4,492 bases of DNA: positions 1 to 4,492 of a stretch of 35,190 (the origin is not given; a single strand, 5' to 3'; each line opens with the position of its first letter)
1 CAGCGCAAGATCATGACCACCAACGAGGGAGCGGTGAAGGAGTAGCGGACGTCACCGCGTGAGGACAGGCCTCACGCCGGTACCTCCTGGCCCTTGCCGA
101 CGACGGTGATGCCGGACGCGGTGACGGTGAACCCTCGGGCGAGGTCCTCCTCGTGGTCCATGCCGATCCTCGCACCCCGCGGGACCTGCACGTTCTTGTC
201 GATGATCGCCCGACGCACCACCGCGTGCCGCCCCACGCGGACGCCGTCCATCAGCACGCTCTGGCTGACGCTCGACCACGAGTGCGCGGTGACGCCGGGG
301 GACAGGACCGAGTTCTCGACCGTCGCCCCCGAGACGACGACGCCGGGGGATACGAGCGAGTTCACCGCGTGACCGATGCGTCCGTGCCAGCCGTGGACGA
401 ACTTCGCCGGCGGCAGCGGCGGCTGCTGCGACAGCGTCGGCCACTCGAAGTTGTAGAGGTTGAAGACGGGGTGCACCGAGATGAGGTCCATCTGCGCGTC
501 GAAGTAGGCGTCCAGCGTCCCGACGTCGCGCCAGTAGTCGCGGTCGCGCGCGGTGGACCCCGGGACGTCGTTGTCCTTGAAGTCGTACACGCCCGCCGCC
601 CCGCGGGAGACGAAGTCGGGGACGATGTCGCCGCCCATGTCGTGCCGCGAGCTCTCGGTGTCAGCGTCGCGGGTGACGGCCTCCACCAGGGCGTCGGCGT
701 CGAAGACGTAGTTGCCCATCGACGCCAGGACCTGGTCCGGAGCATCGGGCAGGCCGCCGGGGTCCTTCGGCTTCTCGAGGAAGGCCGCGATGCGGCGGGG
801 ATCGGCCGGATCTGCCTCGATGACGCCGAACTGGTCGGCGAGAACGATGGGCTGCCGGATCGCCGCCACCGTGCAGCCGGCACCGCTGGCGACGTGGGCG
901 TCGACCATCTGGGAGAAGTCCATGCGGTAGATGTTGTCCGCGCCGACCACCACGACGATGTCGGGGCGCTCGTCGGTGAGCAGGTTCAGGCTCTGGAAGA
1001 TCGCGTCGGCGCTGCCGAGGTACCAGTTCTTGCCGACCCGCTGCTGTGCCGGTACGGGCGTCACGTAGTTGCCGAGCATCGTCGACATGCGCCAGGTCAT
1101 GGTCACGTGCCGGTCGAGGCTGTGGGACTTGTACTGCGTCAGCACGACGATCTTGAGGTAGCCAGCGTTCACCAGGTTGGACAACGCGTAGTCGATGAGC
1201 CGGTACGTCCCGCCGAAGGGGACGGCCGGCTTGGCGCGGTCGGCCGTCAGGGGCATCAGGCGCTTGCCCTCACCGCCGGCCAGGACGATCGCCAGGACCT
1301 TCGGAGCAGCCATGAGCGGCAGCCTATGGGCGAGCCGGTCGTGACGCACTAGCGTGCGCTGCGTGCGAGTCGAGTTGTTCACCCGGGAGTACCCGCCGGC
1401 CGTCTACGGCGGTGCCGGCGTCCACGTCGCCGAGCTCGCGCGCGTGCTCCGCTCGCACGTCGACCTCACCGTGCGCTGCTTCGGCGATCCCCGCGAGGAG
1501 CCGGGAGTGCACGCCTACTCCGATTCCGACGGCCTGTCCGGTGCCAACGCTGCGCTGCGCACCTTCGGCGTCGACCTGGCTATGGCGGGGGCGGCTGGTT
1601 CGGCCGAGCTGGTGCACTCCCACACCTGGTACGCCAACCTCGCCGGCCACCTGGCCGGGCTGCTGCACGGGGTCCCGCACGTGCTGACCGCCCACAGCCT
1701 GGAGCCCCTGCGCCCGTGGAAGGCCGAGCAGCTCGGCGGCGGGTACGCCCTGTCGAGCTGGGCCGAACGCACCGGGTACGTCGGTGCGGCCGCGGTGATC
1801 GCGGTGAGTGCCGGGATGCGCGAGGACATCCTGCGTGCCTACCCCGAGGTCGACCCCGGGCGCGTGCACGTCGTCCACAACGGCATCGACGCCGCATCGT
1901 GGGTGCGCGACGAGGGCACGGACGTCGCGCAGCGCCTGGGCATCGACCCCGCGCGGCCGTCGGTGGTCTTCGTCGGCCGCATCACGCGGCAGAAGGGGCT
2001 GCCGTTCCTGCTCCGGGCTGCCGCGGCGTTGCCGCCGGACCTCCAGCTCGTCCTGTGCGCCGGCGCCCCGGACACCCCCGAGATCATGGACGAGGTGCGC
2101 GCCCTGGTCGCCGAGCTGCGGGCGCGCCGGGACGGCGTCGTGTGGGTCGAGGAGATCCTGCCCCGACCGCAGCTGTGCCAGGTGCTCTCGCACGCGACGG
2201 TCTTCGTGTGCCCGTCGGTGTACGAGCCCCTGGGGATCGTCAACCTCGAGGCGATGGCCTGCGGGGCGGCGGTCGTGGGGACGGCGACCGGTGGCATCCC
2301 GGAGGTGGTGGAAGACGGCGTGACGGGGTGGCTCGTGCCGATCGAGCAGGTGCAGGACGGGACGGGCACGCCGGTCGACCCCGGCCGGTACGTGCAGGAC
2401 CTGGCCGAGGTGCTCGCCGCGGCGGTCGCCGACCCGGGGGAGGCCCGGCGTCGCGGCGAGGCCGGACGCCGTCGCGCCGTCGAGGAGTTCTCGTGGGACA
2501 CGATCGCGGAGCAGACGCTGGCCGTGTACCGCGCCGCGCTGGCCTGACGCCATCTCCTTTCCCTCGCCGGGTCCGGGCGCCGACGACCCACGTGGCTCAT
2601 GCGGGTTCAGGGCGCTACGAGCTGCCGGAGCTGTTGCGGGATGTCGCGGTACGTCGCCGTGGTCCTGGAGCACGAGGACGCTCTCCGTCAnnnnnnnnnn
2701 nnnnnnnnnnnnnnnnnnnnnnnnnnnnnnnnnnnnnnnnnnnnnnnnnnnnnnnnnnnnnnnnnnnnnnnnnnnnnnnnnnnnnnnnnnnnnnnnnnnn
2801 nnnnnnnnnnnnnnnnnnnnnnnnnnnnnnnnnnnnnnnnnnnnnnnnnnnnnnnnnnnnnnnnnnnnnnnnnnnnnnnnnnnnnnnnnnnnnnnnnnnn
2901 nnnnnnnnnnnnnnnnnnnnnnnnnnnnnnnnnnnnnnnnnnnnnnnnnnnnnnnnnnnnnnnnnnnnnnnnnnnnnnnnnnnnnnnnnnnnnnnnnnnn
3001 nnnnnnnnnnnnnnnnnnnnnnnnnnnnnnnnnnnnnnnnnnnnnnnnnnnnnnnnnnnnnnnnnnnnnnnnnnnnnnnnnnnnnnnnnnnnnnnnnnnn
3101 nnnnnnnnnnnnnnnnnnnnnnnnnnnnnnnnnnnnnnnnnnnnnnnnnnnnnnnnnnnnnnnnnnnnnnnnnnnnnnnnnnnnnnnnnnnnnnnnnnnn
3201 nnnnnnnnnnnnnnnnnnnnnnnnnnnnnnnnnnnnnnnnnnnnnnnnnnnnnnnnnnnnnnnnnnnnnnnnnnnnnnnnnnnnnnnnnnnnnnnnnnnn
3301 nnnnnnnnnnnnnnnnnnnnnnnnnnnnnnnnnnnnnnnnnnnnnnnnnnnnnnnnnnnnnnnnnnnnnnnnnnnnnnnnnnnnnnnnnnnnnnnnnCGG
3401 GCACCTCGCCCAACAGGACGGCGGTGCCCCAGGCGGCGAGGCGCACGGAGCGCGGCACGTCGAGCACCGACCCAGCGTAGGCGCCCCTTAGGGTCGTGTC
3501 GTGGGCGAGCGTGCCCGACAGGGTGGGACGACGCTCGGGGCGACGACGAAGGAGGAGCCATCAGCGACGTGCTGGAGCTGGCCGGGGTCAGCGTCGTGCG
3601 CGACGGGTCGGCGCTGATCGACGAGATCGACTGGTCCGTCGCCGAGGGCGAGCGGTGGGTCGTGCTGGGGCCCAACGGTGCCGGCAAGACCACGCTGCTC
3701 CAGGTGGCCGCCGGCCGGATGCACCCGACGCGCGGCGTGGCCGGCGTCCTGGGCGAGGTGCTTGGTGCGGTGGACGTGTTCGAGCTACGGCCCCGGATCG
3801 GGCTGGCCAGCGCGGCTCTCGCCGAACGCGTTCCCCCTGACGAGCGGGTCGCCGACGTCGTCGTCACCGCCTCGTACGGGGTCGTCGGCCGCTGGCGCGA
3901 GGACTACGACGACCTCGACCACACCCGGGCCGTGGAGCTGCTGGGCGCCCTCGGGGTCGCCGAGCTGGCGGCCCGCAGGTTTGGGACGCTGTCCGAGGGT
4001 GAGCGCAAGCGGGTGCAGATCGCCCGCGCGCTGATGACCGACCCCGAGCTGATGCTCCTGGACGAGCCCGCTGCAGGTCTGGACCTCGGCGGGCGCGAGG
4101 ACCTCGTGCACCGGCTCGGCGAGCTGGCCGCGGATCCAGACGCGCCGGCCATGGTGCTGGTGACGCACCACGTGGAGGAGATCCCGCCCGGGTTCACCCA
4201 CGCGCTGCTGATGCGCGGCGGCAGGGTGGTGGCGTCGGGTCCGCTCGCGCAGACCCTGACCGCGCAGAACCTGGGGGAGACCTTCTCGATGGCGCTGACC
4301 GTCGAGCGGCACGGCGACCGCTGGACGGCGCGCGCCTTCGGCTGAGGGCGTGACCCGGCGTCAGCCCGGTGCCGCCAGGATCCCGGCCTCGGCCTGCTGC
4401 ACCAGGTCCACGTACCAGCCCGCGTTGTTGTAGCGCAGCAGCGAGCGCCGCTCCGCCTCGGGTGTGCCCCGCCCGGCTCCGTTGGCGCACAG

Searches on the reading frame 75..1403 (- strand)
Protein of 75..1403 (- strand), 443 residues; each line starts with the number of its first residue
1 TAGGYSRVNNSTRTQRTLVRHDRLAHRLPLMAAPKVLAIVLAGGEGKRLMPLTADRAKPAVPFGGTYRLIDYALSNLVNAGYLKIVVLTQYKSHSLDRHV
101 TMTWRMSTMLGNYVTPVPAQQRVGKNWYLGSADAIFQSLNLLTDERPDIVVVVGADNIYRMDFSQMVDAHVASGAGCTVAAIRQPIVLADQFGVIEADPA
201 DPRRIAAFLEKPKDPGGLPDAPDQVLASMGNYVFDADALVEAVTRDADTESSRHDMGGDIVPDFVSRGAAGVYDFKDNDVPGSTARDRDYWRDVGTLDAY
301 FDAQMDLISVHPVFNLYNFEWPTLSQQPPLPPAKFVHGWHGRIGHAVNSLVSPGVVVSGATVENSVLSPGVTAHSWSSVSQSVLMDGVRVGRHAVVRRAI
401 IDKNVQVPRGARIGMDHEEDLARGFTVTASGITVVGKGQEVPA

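Call 91: search_protein_families(library=pfam, proteins=[window:75-1403:-], max_evalue=0.00001)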
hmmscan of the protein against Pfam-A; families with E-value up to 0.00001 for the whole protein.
window:75-1403:- (443 aa): 4 families
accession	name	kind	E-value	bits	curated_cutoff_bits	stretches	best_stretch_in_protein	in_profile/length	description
PF00483.29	NTP_transferase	-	1.3e-61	208.7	21.2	1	38-307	2-242/245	Nucleotidyl transferase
PF24894.1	Hexapep_GlmU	-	4.6e-40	136.4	23.3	1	331-435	1-104/104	GlmU-like, C-terminal hexapeptide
PF25247.1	LbH_GLGC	-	8.3e-07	29.4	27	0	388-442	74-131/135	GLGC left-handed parallel beta-helix domain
PF25084.1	LbH_EIF2B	-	1.1e-06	29.1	54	1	356-414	30-88/105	EIF2B subunit epsilon LbH domain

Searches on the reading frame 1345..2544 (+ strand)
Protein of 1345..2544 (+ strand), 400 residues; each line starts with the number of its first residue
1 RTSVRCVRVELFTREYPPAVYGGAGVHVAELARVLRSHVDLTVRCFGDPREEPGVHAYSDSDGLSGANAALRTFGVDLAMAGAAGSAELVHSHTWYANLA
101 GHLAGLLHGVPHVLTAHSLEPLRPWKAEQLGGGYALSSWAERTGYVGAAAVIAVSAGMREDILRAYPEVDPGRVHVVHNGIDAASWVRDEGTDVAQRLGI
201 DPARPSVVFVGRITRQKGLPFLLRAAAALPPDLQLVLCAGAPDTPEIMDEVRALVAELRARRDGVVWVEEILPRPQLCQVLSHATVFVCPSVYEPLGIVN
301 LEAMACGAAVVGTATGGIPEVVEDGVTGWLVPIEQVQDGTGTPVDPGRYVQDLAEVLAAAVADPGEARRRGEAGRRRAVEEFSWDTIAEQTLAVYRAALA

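Call 91: search_protein_families(library=pfam, proteins=[window:1345-2544:+], max_evalue=0.00001)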
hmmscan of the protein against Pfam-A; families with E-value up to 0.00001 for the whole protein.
window:1345-2544:+ (400 aa): 6 families
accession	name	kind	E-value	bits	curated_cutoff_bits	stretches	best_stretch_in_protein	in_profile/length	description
PF13692.12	Glyco_trans_1_4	-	6.9e-28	98.1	27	1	204-336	1-129/142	Glycosyl transferases group 1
PF00534.26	Glycos_transf_1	-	1e-27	97.2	26.4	1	196-337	7-146/172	Glycosyl transferases group 1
PF13439.12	Glyco_transf_4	-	3.2e-26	92.8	28.5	1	21-183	1-168/170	Glycosyltransferase Family 4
PF13579.12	Glyco_trans_4_4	-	4.7e-19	69.7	29.7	1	22-180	1-158/158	Glycosyl transferase 4-like domain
PF20706.3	GT4-conflict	-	6.8e-11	42.2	26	1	140-389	139-383/385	Family 4 Glycosyltransferase in conflict systems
PF13524.12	Glyco_trans_1_2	-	1.4e-07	32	25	1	263-392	20-143/144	Glycosyl transferase-like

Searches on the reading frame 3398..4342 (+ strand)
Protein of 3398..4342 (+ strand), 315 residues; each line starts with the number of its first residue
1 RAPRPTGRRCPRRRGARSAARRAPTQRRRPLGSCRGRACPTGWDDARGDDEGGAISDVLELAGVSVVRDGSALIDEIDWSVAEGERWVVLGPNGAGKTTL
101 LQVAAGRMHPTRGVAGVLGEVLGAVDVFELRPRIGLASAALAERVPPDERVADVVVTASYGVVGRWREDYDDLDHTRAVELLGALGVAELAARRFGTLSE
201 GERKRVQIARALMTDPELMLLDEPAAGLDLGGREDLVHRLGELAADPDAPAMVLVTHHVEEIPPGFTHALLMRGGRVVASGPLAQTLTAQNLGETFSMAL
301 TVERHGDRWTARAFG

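Call 91: search_protein_families(library=pfam, proteins=[window:3398-4342:+], max_evalue=0.00001)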
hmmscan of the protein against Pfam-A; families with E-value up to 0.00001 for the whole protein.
window:3398-4342:+ (315 aa): 2 families
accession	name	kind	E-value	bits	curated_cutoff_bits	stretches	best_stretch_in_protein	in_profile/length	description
PF00005.33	ABC_tran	-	3.8e-25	89.5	25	1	75-225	2-136/137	ABC transporter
PF13304.12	AAA_21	-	2.4e-07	31.6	27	0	88-104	3-19/304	AAA domain, putative AbiEii toxin, Type IV TA system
